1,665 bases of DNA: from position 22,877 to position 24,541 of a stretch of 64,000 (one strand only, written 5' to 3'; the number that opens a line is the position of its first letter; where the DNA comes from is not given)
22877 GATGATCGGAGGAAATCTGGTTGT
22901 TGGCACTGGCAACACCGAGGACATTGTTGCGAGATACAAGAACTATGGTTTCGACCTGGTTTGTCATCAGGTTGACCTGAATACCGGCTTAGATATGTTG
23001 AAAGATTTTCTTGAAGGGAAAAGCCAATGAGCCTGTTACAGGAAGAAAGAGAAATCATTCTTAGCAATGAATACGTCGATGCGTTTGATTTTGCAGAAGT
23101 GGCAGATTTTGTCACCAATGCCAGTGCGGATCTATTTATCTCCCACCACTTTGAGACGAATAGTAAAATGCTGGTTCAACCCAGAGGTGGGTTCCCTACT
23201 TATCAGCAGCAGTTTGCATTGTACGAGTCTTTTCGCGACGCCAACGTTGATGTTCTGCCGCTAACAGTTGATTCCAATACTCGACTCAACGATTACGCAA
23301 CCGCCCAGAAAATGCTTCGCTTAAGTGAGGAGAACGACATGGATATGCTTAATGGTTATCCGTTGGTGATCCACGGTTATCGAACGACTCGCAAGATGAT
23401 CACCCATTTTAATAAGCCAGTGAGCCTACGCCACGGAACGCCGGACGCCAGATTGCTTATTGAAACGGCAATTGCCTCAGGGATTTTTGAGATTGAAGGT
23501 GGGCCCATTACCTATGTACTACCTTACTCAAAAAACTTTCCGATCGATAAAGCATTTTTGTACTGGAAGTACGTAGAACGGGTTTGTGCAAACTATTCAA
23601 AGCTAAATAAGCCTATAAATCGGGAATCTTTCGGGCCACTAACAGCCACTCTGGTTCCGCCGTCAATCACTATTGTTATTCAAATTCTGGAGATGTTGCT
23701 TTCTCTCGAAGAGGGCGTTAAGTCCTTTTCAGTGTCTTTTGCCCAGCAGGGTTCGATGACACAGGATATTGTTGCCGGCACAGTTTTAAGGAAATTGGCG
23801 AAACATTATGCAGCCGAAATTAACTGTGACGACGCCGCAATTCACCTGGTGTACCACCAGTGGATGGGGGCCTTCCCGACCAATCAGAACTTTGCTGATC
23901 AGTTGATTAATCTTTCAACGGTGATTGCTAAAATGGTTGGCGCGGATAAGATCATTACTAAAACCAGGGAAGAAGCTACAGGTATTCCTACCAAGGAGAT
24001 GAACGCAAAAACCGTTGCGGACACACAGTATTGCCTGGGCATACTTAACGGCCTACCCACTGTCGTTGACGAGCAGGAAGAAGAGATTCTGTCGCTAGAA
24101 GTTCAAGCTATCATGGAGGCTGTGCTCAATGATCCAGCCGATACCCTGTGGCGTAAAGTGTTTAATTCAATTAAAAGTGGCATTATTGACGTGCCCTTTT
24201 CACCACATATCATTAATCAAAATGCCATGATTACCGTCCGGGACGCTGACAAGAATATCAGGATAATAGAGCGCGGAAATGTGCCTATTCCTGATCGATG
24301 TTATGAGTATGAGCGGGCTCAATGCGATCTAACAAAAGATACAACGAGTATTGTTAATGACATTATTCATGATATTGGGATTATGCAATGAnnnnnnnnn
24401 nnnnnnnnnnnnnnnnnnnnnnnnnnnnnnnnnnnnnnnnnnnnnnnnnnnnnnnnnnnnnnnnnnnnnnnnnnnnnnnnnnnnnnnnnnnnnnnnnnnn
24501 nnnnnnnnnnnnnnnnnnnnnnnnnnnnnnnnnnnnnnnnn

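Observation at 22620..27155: B12-dependent glutamate mutase (S, E, GlmL) translationally fused into one operon with a stand-alone adenylating enzyme, with no methylaspartase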

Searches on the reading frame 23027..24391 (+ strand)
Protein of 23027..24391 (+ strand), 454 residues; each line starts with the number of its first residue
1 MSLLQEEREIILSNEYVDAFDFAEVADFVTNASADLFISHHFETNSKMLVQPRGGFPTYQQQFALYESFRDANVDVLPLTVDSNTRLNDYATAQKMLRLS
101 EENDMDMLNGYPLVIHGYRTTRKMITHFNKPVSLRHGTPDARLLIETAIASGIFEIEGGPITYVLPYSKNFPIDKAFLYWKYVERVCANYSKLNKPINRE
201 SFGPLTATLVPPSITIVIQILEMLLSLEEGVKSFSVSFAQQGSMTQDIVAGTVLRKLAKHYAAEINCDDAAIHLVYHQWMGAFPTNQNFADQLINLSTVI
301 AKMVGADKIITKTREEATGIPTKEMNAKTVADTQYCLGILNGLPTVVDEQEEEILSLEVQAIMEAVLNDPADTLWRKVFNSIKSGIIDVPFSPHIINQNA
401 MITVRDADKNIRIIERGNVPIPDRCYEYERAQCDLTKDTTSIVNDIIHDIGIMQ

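Call 5: search_protein_families(library=pfam, proteins=[window:23027-24391:+])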
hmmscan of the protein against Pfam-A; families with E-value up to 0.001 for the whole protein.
window:23027-24391:+ (454 aa): 1 family
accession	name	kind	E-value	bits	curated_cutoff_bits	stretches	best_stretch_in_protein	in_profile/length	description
PF06368.17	Met_asp_mut_E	-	1.2e-116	390.3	26.6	1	43-432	15-408/441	Methylaspartate mutase E chain (MutE)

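Call 6: search_protein_families(library=ncbifam, proteins=[window:23027-24391:+])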
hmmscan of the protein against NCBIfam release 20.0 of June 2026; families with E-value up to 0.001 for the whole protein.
window:23027-24391:+ (454 aa): 1 family
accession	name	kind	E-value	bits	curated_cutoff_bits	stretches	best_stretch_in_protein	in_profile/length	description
TIGR01503.1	MthylAspMut_E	equivalog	7.5e-110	367.7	390.1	1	6-434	14-449/480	methylaspartate mutase subunit E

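Call 7: find_encoding_contigs(protein=window:23027-24391:+, flank=10000, max_places=10)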
Protein window:23027-24391:+ (454 aa): 3 contigs read that carry it; 3 places shown.
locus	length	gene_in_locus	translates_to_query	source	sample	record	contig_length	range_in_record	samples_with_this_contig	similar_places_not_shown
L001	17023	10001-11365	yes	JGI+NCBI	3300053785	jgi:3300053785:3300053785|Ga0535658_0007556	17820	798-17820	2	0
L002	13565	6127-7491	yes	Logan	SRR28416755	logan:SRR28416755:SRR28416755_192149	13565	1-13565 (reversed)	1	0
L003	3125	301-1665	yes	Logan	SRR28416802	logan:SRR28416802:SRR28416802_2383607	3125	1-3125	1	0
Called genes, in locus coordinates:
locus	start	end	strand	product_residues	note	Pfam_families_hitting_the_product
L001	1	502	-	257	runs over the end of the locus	PF00596:Aldolase_II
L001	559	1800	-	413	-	PF00999:Na_H_Exchanger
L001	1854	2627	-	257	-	-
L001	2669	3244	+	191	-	PF07977:FabA, PF22818:ApeI-like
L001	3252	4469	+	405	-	PF00109:ketoacyl-synt, PF02801:Ketoacyl-synt_C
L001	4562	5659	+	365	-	PF02628:COX15-CtaA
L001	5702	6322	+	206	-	PF19574:LolA_3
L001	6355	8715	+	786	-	PF03176:MMPL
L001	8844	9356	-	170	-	PF03737:RraA-like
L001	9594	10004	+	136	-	PF02310:B12-binding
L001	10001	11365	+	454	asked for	PF06368:Met_asp_mut_E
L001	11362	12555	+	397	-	PF13941:MutL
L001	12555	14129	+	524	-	PF00501:AMP-binding, PF13193:AMP-binding_C (weak)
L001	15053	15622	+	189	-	-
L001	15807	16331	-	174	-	PF02566:OsmC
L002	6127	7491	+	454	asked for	PF06368:Met_asp_mut_E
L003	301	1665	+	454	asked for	PF06368:Met_asp_mut_E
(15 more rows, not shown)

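Call 18: search_solved_structures(query=window:23027-24391:+, show_alignments=1)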
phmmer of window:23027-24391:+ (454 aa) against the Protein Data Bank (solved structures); distinct sequences matched with E-value up to 0.001: 2.
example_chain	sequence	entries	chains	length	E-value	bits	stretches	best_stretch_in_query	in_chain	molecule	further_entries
6h9e_B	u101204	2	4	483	6e-80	272.3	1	20-432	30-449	Glutamate mutase epsilon subunit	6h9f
1cb7_B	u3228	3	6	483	1.1e-78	268.1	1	20-432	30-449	PROTEIN (GLUTAMATE MUTASE) | GLUTAMATE MUTASE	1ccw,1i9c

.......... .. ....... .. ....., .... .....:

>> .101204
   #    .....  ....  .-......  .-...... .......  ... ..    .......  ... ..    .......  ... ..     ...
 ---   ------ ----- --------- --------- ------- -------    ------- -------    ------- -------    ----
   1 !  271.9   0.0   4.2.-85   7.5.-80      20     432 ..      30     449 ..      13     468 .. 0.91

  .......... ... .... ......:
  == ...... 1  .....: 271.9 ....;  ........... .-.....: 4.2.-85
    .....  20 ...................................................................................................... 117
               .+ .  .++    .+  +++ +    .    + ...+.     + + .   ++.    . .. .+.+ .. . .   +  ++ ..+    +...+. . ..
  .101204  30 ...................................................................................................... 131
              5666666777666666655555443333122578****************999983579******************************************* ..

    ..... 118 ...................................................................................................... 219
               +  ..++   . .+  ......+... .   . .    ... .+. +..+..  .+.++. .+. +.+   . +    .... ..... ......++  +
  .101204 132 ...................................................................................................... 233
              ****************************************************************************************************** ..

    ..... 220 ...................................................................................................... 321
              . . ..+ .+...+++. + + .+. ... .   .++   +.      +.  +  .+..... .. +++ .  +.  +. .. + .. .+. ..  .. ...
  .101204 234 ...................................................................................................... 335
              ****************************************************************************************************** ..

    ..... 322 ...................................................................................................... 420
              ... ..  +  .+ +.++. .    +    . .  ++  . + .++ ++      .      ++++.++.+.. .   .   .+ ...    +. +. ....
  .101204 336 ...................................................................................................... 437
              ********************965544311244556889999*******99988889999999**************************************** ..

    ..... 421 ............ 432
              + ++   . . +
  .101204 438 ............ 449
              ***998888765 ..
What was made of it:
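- Checked: They align with Arg66, Arg100, Arg149, Glu171 and two Tyr of C. cochlearium GlmE, and Lys326 and Glu330 are also kept (call 18, my residue count).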

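Call 69: search_dna_similar(query=window:23027-24391:+, collection=plasmids, mode=protein, max_rows=30, rows=spread)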
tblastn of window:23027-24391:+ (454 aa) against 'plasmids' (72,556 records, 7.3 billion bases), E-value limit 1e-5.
Records with a match: 38; places in all: 41; records where one place covers at least 80% of the query: 35.
Best place of each record, by identity: <60% 38.
By first word of the organism name: Streptomyces 21; Escherichia 3; Streptantibioticus 2; Rhizobium 1; Salmonella 1; Prevotella 1; Ensifer 1; Roseibium 1; Gemmobacter 1; Peptoclostridium 1; and 5 more.
By predicted mobility (MOB-suite, as given by PLSDB): non-mobilizable 28; mobilizable 7; conjugative 3.
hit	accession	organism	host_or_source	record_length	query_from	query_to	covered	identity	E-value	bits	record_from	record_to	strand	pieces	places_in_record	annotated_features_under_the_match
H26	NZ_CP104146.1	Rhizobium sullae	Sulla coronaria,cell culture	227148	43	450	90%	38.4%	4e-85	292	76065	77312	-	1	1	methylaspartate mutase subunit E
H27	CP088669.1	Escherichia coli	Homo sapiens,blood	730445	43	450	90%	37.9%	1e-83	288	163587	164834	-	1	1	methylaspartate mutase subunit E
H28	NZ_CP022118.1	Salmonella enterica subsp. enterica serovar Macclesfield ...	-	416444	46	450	89%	38.0%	2e-84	290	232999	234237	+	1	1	methylaspartate mutase subunit E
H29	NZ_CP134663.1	Escherichia coli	Larus michahellis,bacteria,cloaca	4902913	43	450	90%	37.6%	2e-83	287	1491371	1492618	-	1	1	none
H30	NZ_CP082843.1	Prevotella nigrescens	-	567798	3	451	99%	33.8%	4e-83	286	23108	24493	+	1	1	methylaspartate mutase subunit E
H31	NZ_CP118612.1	Ensifer adhaerens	Pure isolate,Rhizosphere of Cyperus ...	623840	47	423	83%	39.7%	1e-83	288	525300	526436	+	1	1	methylaspartate mutase subunit E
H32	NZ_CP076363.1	Gemmobacter fulvus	cell culture,Anabaena culture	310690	49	450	89%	37.0%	1e-84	291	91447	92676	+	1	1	methylaspartate mutase subunit E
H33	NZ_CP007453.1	Peptoclostridium acidaminophilum DSM 3953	black mud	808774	46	451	89%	35.6%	9e-75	262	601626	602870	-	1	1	methylaspartate mutase subunit E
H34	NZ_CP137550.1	Streptomyces sp. N50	Selaginella tamariscina,cell ...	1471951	18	438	93%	34.3%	5e-72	254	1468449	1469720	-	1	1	record has no annotation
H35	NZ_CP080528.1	Mesorhizobium sp. AR07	Oxytropis sp.,Cell culture,root nodule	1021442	50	420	82%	34.8%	8e-64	230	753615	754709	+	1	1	record has no annotation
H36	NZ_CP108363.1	Streptomyces sp. NBC_01343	-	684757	31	424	87%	31.2%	6e-38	154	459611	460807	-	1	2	methylaspartate mutase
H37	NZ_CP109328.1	Streptomyces sp. NBC_01591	-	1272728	46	434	86%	31.1%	1e-38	156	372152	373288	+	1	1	none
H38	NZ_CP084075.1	Fusobacterium vincentii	-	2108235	70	420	77%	34.0%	7e-61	222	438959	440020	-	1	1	none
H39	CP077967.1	Streptomyces lavendulae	Citrus reticulata,single cell,soil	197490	45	421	83%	31.3%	8e-36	148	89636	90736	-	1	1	record has no annotation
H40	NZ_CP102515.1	Streptomyces yangpuensis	Crocus sativus,pure culture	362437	45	421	83%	31.3%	8e-36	148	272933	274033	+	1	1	methylaspartate mutase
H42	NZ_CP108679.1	Streptomyces sp. NBC_01216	-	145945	43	421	83%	31.1%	4e-40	160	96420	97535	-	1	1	methylaspartate mutase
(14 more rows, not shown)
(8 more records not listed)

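Call 70: get_annotated_region(hit=H27, flank=5000)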
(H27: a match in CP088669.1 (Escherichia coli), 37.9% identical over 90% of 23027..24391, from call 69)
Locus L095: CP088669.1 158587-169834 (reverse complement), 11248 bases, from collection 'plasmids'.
description: Escherichia coli strain C16EC0292 plasmid pC16EC0292-1, complete sequence
organism: Escherichia coli (NCBI taxid 562)
taxonomy: Bacteria; Pseudomonadota; Gammaproteobacteria; Enterobacterales; Enterobacteriaceae; Escherichia; Escherichia coli
host: -; source: Homo sapiens,blood; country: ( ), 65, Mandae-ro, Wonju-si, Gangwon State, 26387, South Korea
typing (MOB-suite, as given by PLSDB): non-mobilizable
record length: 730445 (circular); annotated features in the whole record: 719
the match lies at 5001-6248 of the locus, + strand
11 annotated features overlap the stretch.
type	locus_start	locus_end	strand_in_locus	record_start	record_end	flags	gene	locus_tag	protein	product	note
CDS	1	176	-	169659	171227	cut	cydA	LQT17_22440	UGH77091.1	cytochrome ubiquinol oxidase subunit I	-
CDS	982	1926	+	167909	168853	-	-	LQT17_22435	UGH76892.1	hypothetical protein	-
CDS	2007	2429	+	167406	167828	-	-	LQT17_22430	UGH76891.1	hypothetical protein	-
CDS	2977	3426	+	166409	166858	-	-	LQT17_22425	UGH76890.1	methylaspartate mutase subunit S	-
CDS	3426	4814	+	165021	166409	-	-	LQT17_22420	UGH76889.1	glutamate mutase L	-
CDS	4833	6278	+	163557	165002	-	-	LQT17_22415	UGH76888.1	methylaspartate mutase subunit E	-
CDS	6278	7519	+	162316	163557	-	-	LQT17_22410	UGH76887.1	methylaspartate ammonia-lyase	-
CDS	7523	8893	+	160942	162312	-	-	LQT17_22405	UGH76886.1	DUF1446 domain-containing protein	-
CDS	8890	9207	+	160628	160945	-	-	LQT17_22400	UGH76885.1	DUF4387 domain-containing protein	-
CDS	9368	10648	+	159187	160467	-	-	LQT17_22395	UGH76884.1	dicarboxylate/amino acid:cation symporter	-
CDS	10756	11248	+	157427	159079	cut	-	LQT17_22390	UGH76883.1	class I fumarate hydratase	-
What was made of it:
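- On Mesaconate (methylaspartate) catabolic pathway or methylaspartate cycle: The contrast is call 70.
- Closest known: Catabolic glutamate mutase operon mutS-mutL-mutE-methylaspartase. Same: S, E and L proteins are all present, catalytic residues are the same, and this is the nearest GlmE clade by identity (calls 18, 69, 70).
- Checked: The order S-E-L differs from S-L-E-methylaspartase in an annotated E. coli plasmid (call 70).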

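Call 71: get_annotated_region(hit=H42, flank=8000)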
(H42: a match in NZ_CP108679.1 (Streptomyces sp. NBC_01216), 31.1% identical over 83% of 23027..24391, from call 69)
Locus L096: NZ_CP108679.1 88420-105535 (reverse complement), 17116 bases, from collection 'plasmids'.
description: Streptomyces sp. NBC_01216 plasmid unnamed2, complete sequence
organism: Streptomyces sp. NBC_01216 (NCBI taxid 2903778)
taxonomy: Bacteria; Actinomycetota; Actinomycetes; Kitasatosporales; Streptomycetaceae; Streptomyces; Streptomyces sp. NBC 01216
host: -; source: -; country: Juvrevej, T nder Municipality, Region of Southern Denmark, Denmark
typing (MOB-suite, as given by PLSDB): non-mobilizable; replicon rep_cluster_1879,rep_cluster_1975
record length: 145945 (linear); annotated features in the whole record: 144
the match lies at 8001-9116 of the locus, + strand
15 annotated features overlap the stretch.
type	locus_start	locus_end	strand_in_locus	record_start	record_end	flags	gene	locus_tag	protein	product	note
CDS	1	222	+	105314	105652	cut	-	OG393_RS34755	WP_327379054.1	hypothetical protein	-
CDS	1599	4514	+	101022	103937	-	-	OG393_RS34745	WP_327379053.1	BTAD domain-containing putative transcriptional regulator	-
CDS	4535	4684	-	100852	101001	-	-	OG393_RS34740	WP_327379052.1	hypothetical protein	-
CDS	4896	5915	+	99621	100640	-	-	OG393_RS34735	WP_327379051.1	ABC transporter ATP-binding protein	-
CDS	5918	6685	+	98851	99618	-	-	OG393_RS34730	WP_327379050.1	ABC transporter permease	-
CDS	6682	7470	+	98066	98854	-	-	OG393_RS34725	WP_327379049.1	ABC transporter permease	-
CDS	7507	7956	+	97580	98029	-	-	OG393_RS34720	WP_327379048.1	cobalamin-dependent protein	-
CDS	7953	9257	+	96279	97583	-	-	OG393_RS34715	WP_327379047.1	methylaspartate mutase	-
CDS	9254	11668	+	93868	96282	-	-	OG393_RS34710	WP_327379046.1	lantibiotic dehydratase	-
CDS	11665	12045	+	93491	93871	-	-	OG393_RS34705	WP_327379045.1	nuclear transport factor 2 family protein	-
CDS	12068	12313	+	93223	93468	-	-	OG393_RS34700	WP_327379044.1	acyl carrier protein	-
CDS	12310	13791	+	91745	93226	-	-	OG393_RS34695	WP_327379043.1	AMP-binding protein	-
CDS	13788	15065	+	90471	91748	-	-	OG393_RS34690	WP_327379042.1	ATP-grasp domain-containing protein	-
CDS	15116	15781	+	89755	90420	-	ribA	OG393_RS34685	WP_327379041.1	GTP cyclohydrolase II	GO:0009231 - riboflavin biosynthetic process [Evidence IEA]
CDS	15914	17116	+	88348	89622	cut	-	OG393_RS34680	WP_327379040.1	condensation domain-containing protein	-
